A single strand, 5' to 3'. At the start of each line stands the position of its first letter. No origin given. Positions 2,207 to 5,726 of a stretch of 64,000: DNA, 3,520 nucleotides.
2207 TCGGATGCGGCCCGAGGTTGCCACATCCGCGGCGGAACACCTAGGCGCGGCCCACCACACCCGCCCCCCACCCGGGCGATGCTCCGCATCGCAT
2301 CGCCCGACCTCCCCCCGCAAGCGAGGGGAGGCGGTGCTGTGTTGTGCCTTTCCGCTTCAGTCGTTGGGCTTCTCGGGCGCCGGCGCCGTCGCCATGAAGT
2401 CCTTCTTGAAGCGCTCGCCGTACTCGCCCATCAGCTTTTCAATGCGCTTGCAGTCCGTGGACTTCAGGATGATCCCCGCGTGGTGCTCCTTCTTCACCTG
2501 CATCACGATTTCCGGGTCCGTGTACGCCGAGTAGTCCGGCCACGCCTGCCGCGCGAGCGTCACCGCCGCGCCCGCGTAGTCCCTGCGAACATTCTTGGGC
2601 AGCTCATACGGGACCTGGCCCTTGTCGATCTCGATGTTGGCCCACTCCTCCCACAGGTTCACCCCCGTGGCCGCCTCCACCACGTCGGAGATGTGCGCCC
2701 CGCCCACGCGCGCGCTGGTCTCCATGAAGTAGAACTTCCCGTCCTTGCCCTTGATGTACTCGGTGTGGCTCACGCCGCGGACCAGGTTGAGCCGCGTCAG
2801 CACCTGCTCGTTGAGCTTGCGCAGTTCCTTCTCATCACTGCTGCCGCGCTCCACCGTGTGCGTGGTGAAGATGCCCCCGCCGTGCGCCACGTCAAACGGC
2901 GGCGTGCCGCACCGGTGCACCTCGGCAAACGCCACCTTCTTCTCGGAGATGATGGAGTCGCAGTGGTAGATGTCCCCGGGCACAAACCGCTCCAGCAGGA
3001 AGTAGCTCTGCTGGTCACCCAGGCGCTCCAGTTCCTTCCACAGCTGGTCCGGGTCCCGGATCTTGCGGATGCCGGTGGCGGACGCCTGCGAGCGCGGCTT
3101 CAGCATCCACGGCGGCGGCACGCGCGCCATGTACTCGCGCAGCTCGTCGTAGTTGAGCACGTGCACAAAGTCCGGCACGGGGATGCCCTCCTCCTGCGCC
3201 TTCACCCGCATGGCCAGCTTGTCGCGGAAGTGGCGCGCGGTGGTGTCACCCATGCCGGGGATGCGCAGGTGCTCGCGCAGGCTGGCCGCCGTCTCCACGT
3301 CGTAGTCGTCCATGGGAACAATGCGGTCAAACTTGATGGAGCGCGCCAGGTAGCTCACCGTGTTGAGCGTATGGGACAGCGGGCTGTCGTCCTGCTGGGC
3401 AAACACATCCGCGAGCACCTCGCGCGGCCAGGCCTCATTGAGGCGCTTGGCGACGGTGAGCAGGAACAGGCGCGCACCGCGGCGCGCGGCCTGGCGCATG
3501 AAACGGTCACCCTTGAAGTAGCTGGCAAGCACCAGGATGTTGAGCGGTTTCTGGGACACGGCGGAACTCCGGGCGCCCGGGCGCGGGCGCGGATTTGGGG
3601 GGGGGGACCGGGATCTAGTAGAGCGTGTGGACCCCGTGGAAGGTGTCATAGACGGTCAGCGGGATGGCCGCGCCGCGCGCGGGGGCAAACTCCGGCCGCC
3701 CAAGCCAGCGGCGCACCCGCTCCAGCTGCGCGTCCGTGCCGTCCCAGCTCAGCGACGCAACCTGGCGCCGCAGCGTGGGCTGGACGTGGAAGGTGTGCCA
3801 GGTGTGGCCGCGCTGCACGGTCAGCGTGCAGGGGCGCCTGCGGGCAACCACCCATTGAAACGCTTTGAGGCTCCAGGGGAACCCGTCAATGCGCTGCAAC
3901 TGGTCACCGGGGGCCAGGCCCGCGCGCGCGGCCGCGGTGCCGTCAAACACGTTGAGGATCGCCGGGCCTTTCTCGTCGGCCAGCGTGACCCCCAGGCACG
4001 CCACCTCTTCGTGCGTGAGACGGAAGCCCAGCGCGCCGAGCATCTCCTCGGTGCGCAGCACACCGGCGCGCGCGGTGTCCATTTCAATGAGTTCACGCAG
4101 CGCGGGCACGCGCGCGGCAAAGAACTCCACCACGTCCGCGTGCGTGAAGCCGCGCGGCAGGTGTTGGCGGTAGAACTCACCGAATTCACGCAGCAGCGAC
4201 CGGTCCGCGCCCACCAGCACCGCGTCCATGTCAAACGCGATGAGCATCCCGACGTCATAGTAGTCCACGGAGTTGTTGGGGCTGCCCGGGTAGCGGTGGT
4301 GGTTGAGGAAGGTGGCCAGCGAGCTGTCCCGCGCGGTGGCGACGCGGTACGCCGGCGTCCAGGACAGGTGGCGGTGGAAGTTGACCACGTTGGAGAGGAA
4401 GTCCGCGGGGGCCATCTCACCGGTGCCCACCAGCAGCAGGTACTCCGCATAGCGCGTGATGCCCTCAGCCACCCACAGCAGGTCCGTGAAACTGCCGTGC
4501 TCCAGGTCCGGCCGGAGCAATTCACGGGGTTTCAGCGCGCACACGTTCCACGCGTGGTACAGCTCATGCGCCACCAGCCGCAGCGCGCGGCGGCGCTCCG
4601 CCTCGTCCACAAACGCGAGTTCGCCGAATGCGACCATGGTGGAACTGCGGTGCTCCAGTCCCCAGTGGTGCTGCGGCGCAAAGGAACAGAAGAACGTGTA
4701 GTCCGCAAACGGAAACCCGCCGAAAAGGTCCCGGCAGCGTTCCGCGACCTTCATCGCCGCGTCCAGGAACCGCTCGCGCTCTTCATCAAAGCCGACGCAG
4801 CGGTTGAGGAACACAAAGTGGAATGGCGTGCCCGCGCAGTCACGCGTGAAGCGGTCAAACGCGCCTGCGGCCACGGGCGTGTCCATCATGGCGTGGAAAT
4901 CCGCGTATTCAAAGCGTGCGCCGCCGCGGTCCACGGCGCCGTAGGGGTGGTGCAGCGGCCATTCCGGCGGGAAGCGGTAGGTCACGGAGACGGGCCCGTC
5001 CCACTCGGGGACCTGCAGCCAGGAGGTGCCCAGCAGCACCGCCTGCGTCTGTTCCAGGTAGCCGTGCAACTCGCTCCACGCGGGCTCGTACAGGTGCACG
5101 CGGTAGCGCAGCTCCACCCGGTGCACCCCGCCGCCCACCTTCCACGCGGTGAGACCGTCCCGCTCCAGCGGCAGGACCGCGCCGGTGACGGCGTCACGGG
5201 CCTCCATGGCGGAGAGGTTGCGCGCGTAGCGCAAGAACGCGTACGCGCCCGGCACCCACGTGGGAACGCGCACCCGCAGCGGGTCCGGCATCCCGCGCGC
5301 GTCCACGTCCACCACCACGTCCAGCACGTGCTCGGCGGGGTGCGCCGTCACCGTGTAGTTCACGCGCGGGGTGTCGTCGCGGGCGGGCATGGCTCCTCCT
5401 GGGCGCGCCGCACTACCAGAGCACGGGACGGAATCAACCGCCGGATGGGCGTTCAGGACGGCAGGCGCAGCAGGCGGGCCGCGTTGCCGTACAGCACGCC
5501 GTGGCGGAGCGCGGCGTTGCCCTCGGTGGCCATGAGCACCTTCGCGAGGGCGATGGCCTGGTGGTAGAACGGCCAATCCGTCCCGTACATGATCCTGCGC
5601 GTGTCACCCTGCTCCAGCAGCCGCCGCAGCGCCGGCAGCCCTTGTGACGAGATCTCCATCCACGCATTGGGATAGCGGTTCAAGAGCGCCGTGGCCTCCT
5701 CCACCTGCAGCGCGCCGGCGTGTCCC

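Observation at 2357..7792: Co-directional operon: PLP decarboxylase, amidohydrolase-2, M61 peptidase with PDZ domain, ATP-grasp ligase (and a Pro-rich repeat protein)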

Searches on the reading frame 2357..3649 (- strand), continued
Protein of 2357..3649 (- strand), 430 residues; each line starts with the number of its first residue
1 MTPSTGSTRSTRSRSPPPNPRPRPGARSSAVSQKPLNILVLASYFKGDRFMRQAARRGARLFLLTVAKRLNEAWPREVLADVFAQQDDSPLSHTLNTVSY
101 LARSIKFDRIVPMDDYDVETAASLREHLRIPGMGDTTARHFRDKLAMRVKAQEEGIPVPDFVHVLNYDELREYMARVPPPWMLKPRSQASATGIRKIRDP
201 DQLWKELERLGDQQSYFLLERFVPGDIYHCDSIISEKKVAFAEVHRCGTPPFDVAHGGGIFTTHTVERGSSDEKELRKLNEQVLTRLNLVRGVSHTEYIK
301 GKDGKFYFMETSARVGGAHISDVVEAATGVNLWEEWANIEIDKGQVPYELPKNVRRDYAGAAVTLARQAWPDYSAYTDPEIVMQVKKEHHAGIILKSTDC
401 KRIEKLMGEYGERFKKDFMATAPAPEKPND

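Call 17: find_encoding_contigs(protein=P0006, flank=10000, max_places=1)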
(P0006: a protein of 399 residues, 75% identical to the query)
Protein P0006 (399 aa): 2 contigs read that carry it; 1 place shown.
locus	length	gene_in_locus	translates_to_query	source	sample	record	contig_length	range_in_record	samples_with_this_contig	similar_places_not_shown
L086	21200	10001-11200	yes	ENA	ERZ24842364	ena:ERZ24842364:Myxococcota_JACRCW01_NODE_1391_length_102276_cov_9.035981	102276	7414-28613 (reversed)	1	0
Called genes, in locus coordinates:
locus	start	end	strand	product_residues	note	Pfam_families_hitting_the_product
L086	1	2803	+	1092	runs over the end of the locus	-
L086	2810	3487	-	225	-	PF00300:His_Phos_1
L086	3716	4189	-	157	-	-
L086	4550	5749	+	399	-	-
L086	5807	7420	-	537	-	PF01384:PHO4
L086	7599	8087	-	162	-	-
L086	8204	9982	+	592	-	PF17899:Peptidase_M61_N, PF05299:Peptidase_M61, PF13180:PDZ_2 (weak), PF17820:PDZ_6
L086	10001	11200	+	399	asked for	PF02222:ATP-grasp (weak)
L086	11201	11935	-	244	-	PF13432:TPR_16 (weak), PF14559:TPR_19 (faint)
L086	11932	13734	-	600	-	PF13584:BatD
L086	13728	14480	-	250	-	PF00515:TPR_1 (faint), PF07719:TPR_2 (faint), PF13432:TPR_16 (faint)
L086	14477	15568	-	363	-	PF00092:VWA, PF13519:VWA_2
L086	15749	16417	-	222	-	PF13640:2OG-FeII_Oxy_3, PF13661:2OG-FeII_Oxy_4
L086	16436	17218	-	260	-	PF13847:Methyltransf_31, PF08241:Methyltransf_11, PF08242:Methyltransf_12 (weak), PF13649:Methyltransf_25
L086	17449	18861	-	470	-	PF01590:GAF, PF13185:GAF_2, PF00989:PAS, PF08448:PAS_4, PF13426:PAS_9 (weak), PF00990:GGDEF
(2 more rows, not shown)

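Call 18: find_encoding_contigs(protein=P0005, flank=10000, max_places=1)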
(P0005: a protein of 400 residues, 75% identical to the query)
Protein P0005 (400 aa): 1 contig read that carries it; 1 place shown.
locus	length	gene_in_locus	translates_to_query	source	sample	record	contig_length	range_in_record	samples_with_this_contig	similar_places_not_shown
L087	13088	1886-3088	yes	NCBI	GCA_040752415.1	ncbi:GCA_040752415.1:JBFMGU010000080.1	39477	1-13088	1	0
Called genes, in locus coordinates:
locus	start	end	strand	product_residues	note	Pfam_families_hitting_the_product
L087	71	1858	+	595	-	PF17899:Peptidase_M61_N, PF05299:Peptidase_M61, PF13180:PDZ_2 (faint)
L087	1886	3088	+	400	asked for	PF18130:ATPgrasp_N (faint), PF02222:ATP-grasp, PF07478:Dala_Dala_lig_C (faint), PF13535:ATP-grasp_4 (weak)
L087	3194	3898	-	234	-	PF00072:Response_reg, PF00486:Trans_reg_C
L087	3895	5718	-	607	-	PF00512:HisKA, PF02518:HATPase_c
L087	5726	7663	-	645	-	PF12450:vWF_A, PF00092:VWA, PF13519:VWA_2, PF13768:VWA_3, PF12034:YfbK_C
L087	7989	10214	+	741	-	PF00082:Peptidase_S8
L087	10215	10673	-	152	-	-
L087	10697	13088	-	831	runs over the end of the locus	PF13802:Gal_mutarotas_2 (weak), PF01055:Glyco_hydro_31_2nd, PF21365:Glyco_hydro_31_3rd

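Call 19: find_encoding_contigs(protein=P0011, flank=10000, max_places=1)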
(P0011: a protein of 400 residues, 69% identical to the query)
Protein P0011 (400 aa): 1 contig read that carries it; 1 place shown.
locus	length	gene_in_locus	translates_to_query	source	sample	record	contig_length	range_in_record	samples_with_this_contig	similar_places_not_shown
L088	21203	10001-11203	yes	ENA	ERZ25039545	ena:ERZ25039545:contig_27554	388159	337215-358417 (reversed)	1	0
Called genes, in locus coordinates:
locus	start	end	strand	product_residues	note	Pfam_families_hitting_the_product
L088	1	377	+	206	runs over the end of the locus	PF09471:Peptidase_M64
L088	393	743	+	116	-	-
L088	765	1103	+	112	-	PF26665:DUF8220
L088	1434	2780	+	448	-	PF13338:AbiEi_4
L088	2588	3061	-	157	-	PF08123:DOT1, PF13649:Methyltransf_25 (weak)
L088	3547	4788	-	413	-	PF00675:Peptidase_M16, PF05193:Peptidase_M16_C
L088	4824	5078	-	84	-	-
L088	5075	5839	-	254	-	PF05193:Peptidase_M16_C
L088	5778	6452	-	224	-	PF00675:Peptidase_M16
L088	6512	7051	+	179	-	-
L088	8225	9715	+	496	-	PF17899:Peptidase_M61_N, PF05299:Peptidase_M61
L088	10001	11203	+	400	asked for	PF02222:ATP-grasp (faint), PF13535:ATP-grasp_4 (weak)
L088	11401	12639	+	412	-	PF13205:Big_5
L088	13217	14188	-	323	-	-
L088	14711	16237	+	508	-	PF13229:Beta_helix (weak)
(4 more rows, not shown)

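Call 31: search_protein_families(library=pfam, proteins=[L003:7151-8161:+, L003:11210-12409:+, L003:6441-7202:+], max_evalue=0.01)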
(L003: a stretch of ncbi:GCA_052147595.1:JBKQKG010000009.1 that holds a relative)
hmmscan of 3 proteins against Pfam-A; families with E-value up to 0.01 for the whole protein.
L003:7151-8161:+ (336 aa): 0 families

L003:11210-12409:+ (399 aa): 0 families

L003:6441-7202:+ (253 aa): 2 families
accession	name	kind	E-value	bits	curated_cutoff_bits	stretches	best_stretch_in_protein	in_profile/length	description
PF00756.26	Esterase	-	4.4e-07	30.4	22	1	91-243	88-172/251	Putative esterase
PF00326.27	Peptidase_S9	-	1.2e-05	25.4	22.6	1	117-156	63-102/213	Prolyl oligopeptidase family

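Call 39: find_encoding_contigs(protein=P0003, flank=10000, max_places=2)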
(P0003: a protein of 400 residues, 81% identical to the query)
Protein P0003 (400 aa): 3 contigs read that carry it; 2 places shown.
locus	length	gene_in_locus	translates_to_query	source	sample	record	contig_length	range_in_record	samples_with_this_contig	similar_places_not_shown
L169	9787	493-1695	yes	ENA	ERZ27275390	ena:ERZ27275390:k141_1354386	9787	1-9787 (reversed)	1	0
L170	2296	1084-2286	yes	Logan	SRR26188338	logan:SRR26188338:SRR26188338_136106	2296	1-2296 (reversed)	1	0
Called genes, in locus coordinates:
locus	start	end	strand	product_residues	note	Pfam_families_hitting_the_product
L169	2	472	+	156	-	?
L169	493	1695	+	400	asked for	PF02222:ATP-grasp (weak), PF13535:ATP-grasp_4 (weak)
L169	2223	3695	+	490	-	-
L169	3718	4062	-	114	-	-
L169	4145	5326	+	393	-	PF02163:Peptidase_M50, PF00595:PDZ (weak), PF13180:PDZ_2 (weak), PF17820:PDZ_6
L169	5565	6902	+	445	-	PF00188:CAP (weak)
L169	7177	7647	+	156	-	-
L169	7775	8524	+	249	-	-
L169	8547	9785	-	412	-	?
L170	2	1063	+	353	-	?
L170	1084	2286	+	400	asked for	PF02222:ATP-grasp (weak), PF13535:ATP-grasp_4 (weak)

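Call 40: find_encoding_contigs(protein=P0007, flank=10000, max_places=1)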
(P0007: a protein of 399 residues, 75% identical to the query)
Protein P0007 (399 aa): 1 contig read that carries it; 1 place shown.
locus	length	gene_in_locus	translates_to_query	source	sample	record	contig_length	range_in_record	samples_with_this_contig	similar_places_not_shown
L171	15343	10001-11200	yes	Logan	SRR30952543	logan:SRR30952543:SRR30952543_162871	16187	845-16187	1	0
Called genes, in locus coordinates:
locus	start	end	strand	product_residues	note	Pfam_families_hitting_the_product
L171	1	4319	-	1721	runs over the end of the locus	?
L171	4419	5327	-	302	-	PF00072:Response_reg, PF00990:GGDEF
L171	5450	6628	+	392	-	PF13428:TPR_14 (faint), PF14559:TPR_19 (faint)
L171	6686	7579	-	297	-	-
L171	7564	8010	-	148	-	-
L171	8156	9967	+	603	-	PF17899:Peptidase_M61_N, PF05299:Peptidase_M61, PF13180:PDZ_2 (weak)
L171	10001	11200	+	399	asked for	PF02222:ATP-grasp (faint), PF13535:ATP-grasp_4 (faint)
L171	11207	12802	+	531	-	PF00801:PKD, PF18911:PKD_4, PF13517:FG-GAP_3 (faint)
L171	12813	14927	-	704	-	-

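Call 77: search_protein_families(library=ncbifam, proteins=[L003:11210-12409:+, L003:14620-15528:-, L003:7151-8161:+], max_evalue=0.1)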
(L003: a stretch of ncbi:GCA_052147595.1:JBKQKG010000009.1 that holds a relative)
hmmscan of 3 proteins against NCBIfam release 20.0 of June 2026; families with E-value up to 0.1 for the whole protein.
L003:11210-12409:+ (399 aa): 0 families

L003:14620-15528:- (302 aa): 1 family
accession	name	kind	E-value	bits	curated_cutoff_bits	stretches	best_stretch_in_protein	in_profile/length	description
NF006562.0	PRK09065.1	equivalog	0.045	13.3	205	1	196-249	170-223/242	glutamine amidotransferase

L003:7151-8161:+ (336 aa): 13 families
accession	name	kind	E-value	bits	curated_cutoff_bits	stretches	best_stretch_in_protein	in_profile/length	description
NF009554.0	PRK12999.1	equivalog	0.00025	19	965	1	153-197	150-194/1147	pyruvate carboxylase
NF000207.3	D_ala_D_ser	equivalog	0.00079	18.6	520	1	152-298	162-319/342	D-alanine--D-serine ligase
NF012214.1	D_ala_D_ser_VanC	exception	0.0026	17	650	1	109-303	137-330/350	D-alanine--D-serine ligase VanC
TIGR00768.1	rimK_fam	subfamily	0.0033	16.8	143.4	1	62-218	41-188/276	RimK family alpha-L-glutamate ligase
NF002563.0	PRK02186.1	subfamily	0.0036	15.6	625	1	119-281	118-271/890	argininosuccinate lyase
NF005525.0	PRK07178.1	equivalog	0.0052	15.5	768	1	138-191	129-183/471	acetyl-CoA carboxylase biotin carboxylase subunit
NF002525.0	PRK01966.1-1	equivalog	0.018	14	457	1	149-191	169-211/364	D-alanine--D-alanine ligase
NF002528.0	PRK01966.1-4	subfamily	0.043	12.6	262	0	150-214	175-240/366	D-alanine--D-alanine ligase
NF000036.1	D_ala_D_ser_VanE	exception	0.055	12.6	700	1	152-203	163-216/352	D-alanine--D-serine ligase VanE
TIGR01235.1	pyruv_carbox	equivalog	0.062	10.7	1114.45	1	153-200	146-193/1143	pyruvate carboxylase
NF002378.0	PRK01372.1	subfamily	0.063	12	243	0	142-303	125-286/305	D-alanine--D-alanine ligase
NF000092.1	D_ala_D_lac_Ao2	exception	0.084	11.9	700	0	156-191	162-197/348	D-alanine--(R)-lactate ligase VanA-Ao2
NF000091.3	D_ala_D_ser_VanG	exception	0.099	11.5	495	0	152-191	166-205/344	D-alanine--D-serine ligase VanG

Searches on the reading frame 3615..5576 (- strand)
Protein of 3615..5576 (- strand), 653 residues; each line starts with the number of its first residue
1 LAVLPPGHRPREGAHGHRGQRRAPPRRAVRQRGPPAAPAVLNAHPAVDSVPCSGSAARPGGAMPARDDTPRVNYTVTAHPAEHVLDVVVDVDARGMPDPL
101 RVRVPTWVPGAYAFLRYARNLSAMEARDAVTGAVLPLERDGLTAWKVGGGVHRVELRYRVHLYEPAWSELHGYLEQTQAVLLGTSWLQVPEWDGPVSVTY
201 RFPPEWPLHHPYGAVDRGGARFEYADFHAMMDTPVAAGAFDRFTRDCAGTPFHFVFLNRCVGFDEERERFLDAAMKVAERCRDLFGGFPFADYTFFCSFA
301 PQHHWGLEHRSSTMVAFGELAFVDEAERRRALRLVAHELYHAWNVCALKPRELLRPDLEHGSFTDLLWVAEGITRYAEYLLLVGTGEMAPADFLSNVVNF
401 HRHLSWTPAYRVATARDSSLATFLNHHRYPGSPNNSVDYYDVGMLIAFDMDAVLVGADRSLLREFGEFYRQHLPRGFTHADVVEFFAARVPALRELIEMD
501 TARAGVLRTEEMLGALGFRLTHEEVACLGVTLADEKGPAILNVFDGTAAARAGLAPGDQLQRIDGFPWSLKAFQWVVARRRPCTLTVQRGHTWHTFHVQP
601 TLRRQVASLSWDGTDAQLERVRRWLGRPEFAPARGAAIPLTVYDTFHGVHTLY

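Call 4: search_protein_families(library=pfam, proteins=[window:3615-5576:-], max_evalue=0.01)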
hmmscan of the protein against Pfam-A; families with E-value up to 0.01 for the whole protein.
window:3615-5576:- (653 aa): 4 families
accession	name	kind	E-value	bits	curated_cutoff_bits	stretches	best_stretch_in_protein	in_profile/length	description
PF05299.18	Peptidase_M61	-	8.8e-25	87.8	22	1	332-446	3-118/118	M61 glycyl aminopeptidase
PF17899.6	Peptidase_M61_N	-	8.8e-19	68.6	23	1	74-238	2-167/168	Peptidase M61 N-terminal domain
PF13180.12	PDZ_2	-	0.00089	19.9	27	1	528-598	3-78/80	PDZ domain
PF00595.29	PDZ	-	0.0027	18.5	23.2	1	516-565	12-54/81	PDZ domain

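Call 5: search_protein_families(library=ncbifam, proteins=[window:3615-5576:-], max_evalue=0.01)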
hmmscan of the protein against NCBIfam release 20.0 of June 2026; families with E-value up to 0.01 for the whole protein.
window:3615-5576:- (653 aa): 2 families
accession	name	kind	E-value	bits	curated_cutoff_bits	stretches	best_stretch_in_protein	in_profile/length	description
NF041199.1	trx7_PDZ_seleno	equivalog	6e-06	25.4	300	1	526-624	193-296/390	Trx7/PDZ domain-containing (seleno)protein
NF040960.1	MamE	equivalog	0.0092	14.6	800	0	509-567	442-498/659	magnetosome formation protease MamE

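Call 11: search_solved_structures(query=window:3615-5390:-, max_evalue=0.01)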
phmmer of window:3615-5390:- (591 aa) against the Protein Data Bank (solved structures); distinct sequences matched with E-value up to 0.01: 6.
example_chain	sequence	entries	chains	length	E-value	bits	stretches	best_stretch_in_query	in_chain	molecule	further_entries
4fgm_A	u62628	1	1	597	2.7e-32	115.2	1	27-397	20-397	Aminopeptidase N family protein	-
8j9c_A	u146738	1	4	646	2.4e-11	46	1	31-404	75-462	Putative glycyl aminopeptidase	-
8j9d_A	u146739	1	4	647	2.4e-11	46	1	31-404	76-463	Putative glycyl aminopeptidase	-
7rqh_A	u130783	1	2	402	0.0064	18.2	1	459-527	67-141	Probable carboxyl-terminal protease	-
8sxe_A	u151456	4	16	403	0.0064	18.2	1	459-527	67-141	Probable carboxyl-terminal protease | Carboxyl-terminal protease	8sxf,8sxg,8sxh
7rpq_A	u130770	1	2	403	0.0065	18.2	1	459-527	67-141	Probable carboxyl-terminal protease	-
